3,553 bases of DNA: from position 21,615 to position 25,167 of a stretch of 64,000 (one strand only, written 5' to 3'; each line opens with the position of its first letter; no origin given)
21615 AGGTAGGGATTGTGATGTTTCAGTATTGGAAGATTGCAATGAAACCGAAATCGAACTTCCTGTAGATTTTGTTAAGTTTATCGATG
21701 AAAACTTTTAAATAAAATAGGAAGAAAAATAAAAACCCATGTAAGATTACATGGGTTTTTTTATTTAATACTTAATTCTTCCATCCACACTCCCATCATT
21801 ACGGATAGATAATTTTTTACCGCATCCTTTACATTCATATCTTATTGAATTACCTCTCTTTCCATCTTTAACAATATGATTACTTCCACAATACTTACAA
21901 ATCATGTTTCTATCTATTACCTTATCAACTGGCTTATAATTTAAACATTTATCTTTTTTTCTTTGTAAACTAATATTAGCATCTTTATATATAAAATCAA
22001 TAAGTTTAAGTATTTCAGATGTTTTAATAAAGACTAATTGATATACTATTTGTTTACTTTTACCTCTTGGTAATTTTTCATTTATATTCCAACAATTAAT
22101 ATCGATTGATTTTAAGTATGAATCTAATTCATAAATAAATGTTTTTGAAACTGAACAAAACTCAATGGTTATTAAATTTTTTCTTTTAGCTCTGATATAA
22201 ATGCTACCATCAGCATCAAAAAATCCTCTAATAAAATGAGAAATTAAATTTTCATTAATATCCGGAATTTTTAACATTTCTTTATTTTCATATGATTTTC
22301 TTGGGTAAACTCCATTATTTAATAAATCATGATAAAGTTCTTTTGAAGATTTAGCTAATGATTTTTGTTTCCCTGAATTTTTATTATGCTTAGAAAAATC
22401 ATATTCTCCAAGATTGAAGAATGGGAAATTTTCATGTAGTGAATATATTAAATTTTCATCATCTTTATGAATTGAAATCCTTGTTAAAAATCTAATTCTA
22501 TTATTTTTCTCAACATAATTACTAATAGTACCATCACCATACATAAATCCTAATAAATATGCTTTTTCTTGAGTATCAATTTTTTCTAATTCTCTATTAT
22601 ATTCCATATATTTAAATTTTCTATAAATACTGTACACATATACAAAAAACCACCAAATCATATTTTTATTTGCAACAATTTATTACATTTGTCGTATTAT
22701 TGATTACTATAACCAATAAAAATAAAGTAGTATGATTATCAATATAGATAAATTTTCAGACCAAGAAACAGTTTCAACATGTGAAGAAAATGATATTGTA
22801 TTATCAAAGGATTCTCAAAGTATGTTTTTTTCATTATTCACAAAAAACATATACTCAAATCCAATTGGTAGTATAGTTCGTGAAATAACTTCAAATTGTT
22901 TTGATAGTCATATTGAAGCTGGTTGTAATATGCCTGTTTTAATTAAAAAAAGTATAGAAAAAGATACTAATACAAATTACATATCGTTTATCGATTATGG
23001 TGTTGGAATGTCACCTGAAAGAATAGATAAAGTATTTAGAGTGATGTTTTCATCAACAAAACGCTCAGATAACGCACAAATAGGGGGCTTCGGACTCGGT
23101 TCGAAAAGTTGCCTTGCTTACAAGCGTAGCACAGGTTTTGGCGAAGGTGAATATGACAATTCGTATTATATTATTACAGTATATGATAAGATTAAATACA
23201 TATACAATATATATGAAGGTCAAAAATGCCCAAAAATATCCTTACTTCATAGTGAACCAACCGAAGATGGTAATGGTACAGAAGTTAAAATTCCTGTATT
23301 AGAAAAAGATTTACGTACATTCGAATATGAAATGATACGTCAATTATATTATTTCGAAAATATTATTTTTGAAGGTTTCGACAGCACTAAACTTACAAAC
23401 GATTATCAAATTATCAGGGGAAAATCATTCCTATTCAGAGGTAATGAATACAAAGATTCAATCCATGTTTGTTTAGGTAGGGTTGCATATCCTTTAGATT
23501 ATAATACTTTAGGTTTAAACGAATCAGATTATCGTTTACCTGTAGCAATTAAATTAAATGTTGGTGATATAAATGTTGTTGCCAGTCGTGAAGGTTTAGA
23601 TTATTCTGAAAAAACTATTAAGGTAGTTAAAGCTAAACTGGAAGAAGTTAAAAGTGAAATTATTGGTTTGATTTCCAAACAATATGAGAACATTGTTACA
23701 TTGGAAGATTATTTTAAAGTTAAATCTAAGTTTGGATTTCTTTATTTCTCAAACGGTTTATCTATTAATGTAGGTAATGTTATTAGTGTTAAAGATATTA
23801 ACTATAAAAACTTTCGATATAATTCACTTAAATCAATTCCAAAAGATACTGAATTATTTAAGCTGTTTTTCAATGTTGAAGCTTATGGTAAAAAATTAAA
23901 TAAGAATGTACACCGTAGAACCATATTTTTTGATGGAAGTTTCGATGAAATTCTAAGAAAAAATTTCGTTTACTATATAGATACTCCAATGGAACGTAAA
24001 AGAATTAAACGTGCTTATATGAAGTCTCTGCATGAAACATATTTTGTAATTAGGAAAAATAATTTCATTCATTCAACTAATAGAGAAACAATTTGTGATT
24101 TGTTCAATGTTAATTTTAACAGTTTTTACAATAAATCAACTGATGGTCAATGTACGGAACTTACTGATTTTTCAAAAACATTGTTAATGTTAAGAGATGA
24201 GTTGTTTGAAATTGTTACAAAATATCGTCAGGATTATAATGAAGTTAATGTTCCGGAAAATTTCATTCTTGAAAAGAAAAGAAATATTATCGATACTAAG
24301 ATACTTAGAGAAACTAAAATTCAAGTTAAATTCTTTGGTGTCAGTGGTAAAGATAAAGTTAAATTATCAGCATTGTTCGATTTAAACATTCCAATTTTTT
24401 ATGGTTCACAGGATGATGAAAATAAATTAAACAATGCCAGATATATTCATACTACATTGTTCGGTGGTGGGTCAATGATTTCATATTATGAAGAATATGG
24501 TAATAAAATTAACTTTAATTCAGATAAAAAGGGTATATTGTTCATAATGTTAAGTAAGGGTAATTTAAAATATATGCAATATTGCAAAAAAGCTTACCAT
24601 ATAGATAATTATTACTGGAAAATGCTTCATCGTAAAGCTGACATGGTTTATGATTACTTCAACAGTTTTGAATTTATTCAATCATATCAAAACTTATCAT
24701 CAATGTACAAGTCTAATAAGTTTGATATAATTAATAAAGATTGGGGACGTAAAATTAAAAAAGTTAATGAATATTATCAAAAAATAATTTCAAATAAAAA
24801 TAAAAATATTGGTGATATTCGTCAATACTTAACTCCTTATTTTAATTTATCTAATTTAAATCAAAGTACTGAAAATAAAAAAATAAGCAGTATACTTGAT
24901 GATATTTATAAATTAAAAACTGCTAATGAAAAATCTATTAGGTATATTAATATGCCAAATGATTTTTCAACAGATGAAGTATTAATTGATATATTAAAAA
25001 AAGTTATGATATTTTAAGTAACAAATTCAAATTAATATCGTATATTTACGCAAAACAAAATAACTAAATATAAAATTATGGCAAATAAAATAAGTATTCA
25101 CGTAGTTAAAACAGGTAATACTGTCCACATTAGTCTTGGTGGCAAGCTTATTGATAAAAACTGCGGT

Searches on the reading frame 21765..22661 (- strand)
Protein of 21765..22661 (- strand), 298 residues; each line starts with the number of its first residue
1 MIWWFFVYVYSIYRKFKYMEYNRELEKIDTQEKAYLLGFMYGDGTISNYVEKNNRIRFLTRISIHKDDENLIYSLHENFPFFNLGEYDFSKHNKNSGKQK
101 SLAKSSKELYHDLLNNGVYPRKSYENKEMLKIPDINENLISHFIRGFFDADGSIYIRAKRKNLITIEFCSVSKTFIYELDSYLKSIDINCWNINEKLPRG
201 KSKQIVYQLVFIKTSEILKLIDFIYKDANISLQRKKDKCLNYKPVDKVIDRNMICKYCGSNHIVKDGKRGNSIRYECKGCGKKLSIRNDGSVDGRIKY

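Call 11: search_protein_families(library=pfam, proteins=[window:21765-22661:-], max_evalue=0.01)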
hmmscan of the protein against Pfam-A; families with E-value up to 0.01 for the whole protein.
window:21765-22661:- (298 aa): 3 families
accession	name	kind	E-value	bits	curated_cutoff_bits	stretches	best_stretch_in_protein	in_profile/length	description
PF14528.11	LAGLIDADG_3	-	4e-12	46.7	22.5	1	141-220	4-77/82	LAGLIDADG-like domain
PF00961.24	LAGLIDADG_1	-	1.5e-06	29.4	23.1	1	36-93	1-61/102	LAGLIDADG endonuclease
PF08271.17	Zn_Ribbon_TF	-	0.00032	20.6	29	1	253-285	1-30/43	TFIIB zinc-binding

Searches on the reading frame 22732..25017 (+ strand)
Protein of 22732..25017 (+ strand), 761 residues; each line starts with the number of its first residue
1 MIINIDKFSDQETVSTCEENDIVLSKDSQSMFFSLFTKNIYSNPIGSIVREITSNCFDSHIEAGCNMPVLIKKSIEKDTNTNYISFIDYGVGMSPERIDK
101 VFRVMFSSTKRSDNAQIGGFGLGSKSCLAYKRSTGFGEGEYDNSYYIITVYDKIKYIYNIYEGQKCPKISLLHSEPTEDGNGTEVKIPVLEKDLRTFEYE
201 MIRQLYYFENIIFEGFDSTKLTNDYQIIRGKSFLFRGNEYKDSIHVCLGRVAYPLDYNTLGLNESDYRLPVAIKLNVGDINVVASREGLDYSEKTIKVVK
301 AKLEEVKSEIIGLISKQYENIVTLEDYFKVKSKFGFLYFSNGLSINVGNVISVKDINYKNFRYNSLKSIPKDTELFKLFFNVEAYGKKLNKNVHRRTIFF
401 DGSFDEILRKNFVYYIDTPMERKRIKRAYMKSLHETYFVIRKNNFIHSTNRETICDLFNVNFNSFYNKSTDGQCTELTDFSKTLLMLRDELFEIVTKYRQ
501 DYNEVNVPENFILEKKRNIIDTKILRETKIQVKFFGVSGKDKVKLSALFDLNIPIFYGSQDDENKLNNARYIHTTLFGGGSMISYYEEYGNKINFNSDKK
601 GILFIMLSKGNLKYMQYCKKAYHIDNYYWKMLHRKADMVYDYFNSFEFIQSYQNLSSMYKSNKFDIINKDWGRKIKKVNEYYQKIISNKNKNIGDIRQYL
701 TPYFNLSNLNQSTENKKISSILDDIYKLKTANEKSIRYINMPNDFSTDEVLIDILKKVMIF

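Call 11: search_protein_families(library=pfam, proteins=[window:22732-25017:+], max_evalue=0.01)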
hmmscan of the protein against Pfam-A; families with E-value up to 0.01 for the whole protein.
window:22732-25017:+ (761 aa): 2 families
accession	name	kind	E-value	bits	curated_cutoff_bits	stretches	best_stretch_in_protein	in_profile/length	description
PF02518.31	HATPase_c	-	4.2e-07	30.8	26.4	1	45-135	6-88/111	Histidine kinase-, DNA gyrase B-, and HSP90-like ATPase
PF13589.12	HATPase_c_3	-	1.1e-05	26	25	1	49-126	7-79/137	Histidine kinase-, DNA gyrase B-, and HSP90-like ATPase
